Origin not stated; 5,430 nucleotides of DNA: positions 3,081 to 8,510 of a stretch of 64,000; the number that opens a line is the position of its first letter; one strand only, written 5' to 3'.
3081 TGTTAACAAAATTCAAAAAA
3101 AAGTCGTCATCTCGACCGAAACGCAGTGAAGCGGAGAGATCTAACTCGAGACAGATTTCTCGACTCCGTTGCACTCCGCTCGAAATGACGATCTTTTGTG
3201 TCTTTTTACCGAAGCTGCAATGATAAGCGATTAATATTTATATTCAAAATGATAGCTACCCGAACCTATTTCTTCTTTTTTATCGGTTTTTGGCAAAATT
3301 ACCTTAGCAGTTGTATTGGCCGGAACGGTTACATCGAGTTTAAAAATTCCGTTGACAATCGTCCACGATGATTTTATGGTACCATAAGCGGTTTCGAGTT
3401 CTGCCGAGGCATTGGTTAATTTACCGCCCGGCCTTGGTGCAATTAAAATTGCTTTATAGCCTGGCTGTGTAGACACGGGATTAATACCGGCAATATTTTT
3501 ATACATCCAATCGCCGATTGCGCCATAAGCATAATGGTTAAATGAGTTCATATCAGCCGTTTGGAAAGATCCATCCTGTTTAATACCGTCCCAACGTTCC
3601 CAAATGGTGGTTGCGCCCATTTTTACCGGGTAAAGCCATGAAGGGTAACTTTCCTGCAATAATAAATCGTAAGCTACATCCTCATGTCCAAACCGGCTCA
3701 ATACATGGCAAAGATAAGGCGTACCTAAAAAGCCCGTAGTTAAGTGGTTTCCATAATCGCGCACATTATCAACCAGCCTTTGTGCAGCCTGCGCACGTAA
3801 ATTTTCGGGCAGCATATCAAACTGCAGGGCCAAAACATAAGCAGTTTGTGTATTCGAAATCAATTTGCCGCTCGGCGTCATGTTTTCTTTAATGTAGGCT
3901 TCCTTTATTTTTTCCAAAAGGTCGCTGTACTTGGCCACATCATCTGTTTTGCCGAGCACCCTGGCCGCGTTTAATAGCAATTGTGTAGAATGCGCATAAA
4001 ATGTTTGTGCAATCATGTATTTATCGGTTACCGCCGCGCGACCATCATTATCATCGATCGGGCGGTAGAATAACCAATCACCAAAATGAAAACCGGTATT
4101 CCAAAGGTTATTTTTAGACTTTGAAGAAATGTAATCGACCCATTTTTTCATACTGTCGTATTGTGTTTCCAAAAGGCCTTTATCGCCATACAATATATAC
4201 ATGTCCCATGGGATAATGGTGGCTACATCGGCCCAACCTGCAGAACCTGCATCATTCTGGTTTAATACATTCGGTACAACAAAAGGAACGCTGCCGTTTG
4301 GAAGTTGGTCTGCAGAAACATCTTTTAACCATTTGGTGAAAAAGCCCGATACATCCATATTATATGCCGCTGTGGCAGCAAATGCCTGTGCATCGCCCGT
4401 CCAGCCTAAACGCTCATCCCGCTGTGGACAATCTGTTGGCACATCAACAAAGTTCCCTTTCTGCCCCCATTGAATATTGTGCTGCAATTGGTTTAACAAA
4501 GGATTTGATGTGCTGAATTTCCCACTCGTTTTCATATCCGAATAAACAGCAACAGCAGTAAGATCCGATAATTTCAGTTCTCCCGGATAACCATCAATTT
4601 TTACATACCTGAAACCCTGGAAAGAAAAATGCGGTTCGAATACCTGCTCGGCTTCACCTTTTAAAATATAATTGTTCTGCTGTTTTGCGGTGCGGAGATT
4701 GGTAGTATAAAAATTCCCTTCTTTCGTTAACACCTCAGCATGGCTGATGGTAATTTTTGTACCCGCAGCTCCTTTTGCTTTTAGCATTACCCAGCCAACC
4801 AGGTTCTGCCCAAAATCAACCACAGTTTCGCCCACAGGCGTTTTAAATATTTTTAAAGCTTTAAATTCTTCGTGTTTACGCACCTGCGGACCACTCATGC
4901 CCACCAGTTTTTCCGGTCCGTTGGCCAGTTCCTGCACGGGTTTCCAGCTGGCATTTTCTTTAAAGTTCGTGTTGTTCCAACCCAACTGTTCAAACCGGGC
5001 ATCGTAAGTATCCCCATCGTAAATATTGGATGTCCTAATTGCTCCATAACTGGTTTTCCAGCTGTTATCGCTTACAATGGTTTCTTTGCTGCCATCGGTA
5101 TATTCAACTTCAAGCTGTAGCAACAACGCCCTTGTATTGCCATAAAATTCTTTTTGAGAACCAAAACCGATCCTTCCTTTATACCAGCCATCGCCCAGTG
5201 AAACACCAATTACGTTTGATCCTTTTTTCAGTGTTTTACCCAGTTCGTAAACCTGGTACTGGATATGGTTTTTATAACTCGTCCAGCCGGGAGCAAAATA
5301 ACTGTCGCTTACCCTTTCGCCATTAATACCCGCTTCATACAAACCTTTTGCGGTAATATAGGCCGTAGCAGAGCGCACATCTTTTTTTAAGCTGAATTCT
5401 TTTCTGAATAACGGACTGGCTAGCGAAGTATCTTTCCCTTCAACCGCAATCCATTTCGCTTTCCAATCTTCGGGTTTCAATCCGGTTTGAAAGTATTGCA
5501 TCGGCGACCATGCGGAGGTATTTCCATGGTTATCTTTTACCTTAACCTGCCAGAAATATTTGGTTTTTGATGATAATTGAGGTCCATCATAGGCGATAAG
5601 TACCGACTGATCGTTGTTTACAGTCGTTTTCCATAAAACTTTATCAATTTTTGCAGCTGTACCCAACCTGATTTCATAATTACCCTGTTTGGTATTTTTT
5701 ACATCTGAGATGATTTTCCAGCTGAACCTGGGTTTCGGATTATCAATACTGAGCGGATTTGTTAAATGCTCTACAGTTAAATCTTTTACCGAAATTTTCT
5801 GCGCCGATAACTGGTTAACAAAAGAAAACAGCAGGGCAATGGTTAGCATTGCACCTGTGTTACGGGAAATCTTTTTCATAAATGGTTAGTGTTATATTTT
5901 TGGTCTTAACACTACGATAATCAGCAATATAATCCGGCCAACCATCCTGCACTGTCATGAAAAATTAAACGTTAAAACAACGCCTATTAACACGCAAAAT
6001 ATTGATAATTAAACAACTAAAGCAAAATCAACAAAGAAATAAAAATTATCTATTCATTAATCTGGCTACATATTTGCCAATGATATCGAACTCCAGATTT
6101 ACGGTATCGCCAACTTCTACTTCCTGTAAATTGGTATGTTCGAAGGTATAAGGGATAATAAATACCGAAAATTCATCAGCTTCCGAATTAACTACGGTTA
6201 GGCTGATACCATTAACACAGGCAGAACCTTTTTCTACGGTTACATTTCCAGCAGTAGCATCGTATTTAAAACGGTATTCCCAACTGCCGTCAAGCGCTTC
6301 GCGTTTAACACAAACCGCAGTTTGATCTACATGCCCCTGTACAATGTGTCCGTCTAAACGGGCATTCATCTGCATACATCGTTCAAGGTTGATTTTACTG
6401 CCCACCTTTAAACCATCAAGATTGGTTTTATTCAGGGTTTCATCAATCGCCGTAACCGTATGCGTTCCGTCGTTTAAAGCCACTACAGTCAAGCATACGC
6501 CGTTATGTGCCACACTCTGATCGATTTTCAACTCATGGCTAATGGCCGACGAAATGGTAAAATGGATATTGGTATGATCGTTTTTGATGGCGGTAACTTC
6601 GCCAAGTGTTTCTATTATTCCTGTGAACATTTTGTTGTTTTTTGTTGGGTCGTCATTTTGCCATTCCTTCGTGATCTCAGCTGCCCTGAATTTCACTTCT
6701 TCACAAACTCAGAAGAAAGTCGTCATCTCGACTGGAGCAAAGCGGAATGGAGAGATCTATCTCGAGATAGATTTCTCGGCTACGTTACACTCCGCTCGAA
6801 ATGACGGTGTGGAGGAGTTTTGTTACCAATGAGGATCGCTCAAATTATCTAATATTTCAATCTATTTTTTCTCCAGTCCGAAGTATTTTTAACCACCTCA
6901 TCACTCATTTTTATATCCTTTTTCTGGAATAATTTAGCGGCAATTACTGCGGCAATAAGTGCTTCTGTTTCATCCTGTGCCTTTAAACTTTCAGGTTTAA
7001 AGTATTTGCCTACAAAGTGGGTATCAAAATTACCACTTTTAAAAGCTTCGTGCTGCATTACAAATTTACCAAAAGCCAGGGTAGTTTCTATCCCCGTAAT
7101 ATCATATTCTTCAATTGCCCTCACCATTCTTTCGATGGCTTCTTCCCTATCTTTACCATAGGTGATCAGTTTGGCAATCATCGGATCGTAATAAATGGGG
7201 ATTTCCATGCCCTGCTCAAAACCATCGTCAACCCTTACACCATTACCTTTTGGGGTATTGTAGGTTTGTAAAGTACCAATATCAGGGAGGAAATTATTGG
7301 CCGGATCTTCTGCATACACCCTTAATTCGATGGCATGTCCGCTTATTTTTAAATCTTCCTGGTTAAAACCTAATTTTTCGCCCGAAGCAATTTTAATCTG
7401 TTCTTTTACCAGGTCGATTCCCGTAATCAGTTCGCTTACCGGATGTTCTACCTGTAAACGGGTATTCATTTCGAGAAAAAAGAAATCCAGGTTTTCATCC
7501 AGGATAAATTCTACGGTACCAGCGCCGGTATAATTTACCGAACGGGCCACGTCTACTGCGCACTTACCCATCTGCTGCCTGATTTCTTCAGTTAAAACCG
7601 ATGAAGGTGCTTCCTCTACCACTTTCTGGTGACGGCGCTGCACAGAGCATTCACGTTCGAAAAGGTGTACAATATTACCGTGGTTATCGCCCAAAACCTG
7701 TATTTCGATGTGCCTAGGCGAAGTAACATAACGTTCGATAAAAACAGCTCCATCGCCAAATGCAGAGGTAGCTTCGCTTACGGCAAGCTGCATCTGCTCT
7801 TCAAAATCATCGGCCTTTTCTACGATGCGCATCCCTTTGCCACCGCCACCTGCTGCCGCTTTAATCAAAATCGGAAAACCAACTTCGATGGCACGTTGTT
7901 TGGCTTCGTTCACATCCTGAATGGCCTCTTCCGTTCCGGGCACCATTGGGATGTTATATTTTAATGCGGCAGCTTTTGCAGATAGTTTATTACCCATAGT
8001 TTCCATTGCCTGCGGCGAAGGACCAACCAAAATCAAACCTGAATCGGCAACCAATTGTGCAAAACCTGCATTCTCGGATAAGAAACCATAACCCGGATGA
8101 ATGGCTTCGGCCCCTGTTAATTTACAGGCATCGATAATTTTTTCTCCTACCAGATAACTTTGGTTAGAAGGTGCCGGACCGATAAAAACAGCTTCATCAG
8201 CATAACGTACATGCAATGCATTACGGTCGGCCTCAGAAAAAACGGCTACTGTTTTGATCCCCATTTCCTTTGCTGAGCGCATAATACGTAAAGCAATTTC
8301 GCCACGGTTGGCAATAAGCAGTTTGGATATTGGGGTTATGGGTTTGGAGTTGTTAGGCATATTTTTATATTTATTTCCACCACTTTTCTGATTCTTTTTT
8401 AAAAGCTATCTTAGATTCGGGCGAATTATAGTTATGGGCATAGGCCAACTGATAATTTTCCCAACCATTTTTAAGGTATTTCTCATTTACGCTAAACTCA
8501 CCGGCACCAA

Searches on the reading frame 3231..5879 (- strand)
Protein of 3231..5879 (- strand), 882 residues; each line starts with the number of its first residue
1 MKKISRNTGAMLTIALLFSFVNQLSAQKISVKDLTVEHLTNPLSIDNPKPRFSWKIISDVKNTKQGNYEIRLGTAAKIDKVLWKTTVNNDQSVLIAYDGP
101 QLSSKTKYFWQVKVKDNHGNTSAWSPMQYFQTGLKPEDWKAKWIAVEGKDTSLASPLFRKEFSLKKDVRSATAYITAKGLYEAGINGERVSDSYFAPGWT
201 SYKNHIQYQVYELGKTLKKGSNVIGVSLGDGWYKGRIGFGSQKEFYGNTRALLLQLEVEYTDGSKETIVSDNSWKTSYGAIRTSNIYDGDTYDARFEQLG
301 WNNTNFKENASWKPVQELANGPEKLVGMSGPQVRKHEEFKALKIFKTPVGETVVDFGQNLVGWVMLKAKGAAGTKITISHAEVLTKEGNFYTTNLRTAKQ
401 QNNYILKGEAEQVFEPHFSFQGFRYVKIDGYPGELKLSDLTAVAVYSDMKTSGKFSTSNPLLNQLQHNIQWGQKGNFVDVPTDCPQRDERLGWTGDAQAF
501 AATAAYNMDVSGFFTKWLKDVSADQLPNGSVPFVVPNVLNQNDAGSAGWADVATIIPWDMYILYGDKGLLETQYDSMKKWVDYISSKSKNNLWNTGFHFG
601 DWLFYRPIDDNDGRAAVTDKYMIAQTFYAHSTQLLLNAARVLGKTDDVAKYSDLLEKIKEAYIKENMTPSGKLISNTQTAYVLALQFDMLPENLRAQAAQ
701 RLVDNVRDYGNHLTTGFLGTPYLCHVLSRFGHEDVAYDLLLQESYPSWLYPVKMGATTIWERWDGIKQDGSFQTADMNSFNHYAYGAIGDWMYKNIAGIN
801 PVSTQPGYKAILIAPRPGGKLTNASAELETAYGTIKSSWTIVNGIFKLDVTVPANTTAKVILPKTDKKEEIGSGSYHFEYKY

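Call 84: search_protein_families(library=pfam, proteins=[window:3231-5879:-], max_evalue=0.00001)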
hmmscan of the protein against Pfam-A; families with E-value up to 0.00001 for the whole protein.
window:3231-5879:- (882 aa): 5 families
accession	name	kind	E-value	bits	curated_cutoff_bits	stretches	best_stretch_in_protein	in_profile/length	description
PF17389.8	Bac_rhamnosid6H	-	1e-129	433.1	24.5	1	452-796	3-339/339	Bacterial alpha-L-rhamnosidase 6 hairpin glycosidase domain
PF08531.16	Bac_rhamnosid_N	-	3.5e-57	193.4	25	1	166-337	1-172/172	Alpha-L-rhamnosidase N-terminal domain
PF05592.18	Bac_rhamnosid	-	3.1e-35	120.6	22.2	1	346-446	2-102/102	Bacterial alpha-L-rhamnosidase concanavalin-like domain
PF25788.1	Ig_Rha78A_N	-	7.3e-33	113.4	27.4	1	31-134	1-103/105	Rha78A-like, N-terminal immunoglobulin domain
PF17390.7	Bac_rhamnosid_C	-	1.7e-23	82.7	22.1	1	798-872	1-73/78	Bacterial alpha-L-rhamnosidase C-terminal domain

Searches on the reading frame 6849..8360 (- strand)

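Call 84: search_protein_families(library=pfam, proteins=[window:6849-8360:-], max_evalue=0.00001)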
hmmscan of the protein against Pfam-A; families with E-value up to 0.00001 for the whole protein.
window:6849-8360:- (503 aa): 5 families
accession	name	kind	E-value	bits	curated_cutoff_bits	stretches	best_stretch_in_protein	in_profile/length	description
PF02786.22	CPSase_L_D2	-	1.5e-79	266.8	19.8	1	125-330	2-208/211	Carbamoyl-phosphate synthase L chain, ATP binding domain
PF00289.28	Biotin_carb_N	-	9.9e-45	152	25.5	1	11-119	2-110/110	Biotin carboxylase, N-terminal domain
PF02785.25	Biotin_carb_C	-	1.1e-39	135.3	32.4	1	345-450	1-106/108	Biotin carboxylase C-terminal domain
PF07478.18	Dala_Dala_lig_C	-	1.1e-11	45.1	24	1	153-300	28-174/204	D-ala D-ala ligase C-terminus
PF02222.28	ATP-grasp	-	8.4e-10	39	27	1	146-289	15-151/179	ATP-grasp domain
